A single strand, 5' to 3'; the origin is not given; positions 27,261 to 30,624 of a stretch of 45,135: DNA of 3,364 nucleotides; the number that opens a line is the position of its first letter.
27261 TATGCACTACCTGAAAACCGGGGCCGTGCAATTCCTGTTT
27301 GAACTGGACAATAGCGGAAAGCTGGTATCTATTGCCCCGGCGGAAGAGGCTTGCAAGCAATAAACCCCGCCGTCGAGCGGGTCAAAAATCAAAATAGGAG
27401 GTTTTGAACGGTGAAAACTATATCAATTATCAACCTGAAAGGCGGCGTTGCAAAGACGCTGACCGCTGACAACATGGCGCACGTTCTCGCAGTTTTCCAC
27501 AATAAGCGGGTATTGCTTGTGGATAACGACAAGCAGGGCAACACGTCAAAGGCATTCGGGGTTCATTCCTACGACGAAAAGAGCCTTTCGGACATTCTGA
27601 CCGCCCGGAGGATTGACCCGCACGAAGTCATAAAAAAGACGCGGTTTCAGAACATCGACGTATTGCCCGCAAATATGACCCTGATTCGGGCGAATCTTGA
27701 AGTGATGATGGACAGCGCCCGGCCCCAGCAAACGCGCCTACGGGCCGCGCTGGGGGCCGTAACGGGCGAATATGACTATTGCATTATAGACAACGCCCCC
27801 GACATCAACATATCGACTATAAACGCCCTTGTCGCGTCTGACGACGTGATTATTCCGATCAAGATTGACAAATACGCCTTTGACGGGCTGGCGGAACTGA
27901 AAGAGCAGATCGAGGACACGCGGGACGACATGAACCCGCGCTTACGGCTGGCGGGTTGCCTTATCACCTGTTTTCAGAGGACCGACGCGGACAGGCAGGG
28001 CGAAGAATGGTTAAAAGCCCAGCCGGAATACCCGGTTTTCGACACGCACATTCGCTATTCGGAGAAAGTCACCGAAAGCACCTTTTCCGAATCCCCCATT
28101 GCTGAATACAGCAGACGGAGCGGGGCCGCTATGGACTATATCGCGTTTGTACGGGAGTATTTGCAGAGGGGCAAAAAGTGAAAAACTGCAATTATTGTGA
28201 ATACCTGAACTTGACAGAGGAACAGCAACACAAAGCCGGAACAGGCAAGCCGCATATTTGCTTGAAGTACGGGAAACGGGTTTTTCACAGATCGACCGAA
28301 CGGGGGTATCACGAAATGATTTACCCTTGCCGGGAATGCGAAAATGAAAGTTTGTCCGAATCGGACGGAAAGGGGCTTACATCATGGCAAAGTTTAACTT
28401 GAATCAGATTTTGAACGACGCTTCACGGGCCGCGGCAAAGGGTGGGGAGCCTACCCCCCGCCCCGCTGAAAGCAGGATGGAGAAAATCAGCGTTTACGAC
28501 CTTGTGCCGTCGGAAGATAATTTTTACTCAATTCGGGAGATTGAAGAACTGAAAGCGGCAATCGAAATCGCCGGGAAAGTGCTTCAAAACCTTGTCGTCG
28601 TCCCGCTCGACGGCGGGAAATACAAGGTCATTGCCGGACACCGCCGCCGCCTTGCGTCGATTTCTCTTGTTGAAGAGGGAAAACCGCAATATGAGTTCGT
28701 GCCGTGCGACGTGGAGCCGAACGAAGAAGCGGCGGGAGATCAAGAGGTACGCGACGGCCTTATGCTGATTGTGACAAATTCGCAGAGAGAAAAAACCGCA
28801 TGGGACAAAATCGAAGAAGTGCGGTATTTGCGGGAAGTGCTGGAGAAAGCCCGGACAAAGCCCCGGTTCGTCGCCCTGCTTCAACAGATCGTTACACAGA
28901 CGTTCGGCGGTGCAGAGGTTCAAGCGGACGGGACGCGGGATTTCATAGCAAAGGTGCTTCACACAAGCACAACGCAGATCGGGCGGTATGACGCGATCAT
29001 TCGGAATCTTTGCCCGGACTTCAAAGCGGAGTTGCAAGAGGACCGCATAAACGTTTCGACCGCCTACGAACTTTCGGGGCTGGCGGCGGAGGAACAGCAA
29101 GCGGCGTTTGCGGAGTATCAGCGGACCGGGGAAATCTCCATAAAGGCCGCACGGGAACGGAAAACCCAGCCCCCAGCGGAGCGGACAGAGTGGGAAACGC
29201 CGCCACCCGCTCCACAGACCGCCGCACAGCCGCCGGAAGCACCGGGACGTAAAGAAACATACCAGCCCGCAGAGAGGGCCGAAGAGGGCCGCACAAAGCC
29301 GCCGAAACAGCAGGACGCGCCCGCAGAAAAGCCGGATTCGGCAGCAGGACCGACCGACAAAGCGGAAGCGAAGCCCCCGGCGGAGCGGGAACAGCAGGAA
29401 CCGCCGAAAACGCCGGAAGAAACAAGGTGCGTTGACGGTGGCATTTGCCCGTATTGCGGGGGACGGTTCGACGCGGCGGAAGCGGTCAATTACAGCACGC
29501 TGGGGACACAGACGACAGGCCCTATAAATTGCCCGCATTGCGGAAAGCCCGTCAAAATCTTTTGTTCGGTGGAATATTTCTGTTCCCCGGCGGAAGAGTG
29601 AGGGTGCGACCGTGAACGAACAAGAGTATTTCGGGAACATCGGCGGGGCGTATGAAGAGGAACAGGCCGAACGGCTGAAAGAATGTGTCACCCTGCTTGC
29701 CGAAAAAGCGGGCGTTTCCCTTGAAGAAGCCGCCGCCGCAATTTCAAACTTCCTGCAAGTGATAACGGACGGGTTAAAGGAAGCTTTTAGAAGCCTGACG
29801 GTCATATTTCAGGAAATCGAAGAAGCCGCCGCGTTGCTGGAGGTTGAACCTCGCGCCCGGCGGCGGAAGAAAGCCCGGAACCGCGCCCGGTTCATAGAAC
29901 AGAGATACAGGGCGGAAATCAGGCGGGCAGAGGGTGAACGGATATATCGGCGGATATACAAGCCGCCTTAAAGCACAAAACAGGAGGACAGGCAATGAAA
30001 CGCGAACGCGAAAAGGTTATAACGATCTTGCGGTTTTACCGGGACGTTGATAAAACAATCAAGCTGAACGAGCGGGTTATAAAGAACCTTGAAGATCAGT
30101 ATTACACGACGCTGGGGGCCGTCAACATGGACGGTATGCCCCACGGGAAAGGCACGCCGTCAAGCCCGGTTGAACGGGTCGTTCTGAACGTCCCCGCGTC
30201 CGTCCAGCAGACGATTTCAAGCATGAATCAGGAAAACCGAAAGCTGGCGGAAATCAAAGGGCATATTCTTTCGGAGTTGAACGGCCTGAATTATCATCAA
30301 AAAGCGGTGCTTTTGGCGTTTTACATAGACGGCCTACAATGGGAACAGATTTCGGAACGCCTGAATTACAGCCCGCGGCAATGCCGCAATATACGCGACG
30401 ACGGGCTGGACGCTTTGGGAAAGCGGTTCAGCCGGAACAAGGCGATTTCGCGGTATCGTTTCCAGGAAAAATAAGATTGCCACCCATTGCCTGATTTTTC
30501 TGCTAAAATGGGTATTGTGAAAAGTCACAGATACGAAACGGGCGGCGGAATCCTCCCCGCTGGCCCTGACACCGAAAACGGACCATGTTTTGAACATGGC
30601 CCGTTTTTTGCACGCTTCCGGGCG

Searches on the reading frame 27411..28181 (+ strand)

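Call 37: search_protein_families(library=pfam, proteins=[window:27411-28181:+], max_evalue=0.001)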
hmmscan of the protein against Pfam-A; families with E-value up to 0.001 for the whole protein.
window:27411-28181:+ (256 aa): 4 families
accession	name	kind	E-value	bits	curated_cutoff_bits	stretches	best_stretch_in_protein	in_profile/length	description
PF13614.12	AAA_31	-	2.1e-47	161.8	27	1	1-179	1-176/177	AAA domain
PF01656.29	CbiA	-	5.2e-18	65.7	25.4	1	4-229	1-124/125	CobQ/CobB/MinD/ParA nucleotide binding domain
PF10609.15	ParA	-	2e-05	24.6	27.1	1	2-148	4-142/246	NUBPL iron-transfer P-loop NTPase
PF02374.21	ArsA_ATPase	-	0.00012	21.9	24.3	1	7-130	6-134/305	Anion-transporting ATPase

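Call 60: search_protein_families(library=ncbifam, proteins=[window:27411-28181:+], max_evalue=0.001)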
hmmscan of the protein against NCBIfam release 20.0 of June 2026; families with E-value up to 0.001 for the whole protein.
window:27411-28181:+ (256 aa): 13 families
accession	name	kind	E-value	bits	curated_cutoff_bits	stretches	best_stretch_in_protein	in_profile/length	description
TIGR03453.1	partition_RepA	equivalog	7.5e-23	81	348.45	1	2-151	105-265/387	plasmid partitioning protein RepA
NF041546.1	ParA_partition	equivalog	1.2e-21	77.2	180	2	106-248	62-202/203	ParA family partition ATPase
NF041283.1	PrgP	equivalog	2.6e-19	69.6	400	1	3-217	4-225/297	ParA superfamily DNA segregation protein PrgP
NF010259.0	PRK13705.1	equivalog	4.8e-18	65.3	725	1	4-158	109-272/388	plasmid-partitioning protein SopA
NF010443.0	PRK13869.1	subfamily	2.3e-12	46.4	446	1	2-151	122-282/405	plasmid-partitioning protein RepA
TIGR01969.1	minD_arch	subfamily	2.1e-11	43.5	201.75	1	3-243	2-223/251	cell division ATPase MinD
TIGR03371.1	cellulose_yhjQ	equivalog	7.3e-11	42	157.85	1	1-243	1-234/246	cellulose biosynthesis protein BcsQ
TIGR03018.1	pepcterm_TyrKin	hypoth_equivalog_domain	2e-09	37.1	230.65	1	11-143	45-171/207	XrtA-associated tyrosine autokinase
TIGR01007.1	eps_fam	subfamily_domain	4.3e-09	36.2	108.05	1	1-171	17-179/204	polysaccharide biosynthesis tyrosine autokinase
TIGR01968.1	minD_bact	equivalog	3.5e-07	29.8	212.9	1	3-148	3-139/261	septum site-determining protein MinD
TIGR03029.1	EpsG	equivalog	3.8e-07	29.5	313.8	1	3-170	105-263/274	chain length determinant protein tyrosine kinase EpsG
TIGR00345.1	GET3_arsA_TRC40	subfamily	3.6e-06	26.7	135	1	10-130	5-135/299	TRC40/GET3/ArsA family transport-energizing ATPase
NF047398.1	AAA_KGGVGR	domain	9.5e-06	26.1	90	1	1-166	2-188/190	KGGVGR-motif variant AAA ATPase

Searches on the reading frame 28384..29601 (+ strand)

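Call 37: search_protein_families(library=pfam, proteins=[window:28384-29601:+], max_evalue=0.001)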
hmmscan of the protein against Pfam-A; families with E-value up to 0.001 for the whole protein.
window:28384-29601:+ (405 aa): 1 family
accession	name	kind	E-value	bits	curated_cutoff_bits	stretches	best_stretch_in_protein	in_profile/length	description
PF02195.25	ParB_N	-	0.00043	20.7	26.3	0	50-92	24-65/95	ParB N-terminal domain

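Call 60: search_protein_families(library=ncbifam, proteins=[window:28384-29601:+], max_evalue=0.001)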
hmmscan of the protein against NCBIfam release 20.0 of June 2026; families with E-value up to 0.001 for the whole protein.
window:28384-29601:+ (405 aa): 3 families
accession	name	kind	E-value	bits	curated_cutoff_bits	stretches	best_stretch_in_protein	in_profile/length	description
TIGR03734.1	PRTRC_parB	hypoth_equivalog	7.6e-05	21.4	278.6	1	49-99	13-64/555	PRTRC system ParB family protein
TIGR04285.1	nucleoid_noc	exception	0.00016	21.2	315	1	47-154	20-111/255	nucleoid occlusion protein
TIGR00180.1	parB_part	domain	0.00097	18.9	58.45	0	51-95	27-72/186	ParB/RepB/Spo0J family partition protein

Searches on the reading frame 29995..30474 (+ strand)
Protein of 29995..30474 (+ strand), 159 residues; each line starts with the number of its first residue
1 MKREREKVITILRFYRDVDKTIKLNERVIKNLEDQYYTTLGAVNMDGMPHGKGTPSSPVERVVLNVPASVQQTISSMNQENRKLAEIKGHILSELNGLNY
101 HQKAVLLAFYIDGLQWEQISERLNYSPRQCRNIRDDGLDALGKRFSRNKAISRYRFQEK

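Call 59: search_protein_families(library=pfam, proteins=[window:29995-30474:+], max_evalue=0.001)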
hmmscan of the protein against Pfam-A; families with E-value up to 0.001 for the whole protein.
window:29995-30474:+ (159 aa): 2 families
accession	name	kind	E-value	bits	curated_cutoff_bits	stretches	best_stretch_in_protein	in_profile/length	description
PF08281.18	Sigma70_r4_2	-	3e-05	24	25.7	1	92-132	5-45/54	Sigma-70, region 4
PF13384.12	HTH_23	-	0.00071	19.8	24.6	0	102-135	6-39/50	Homeodomain-like domain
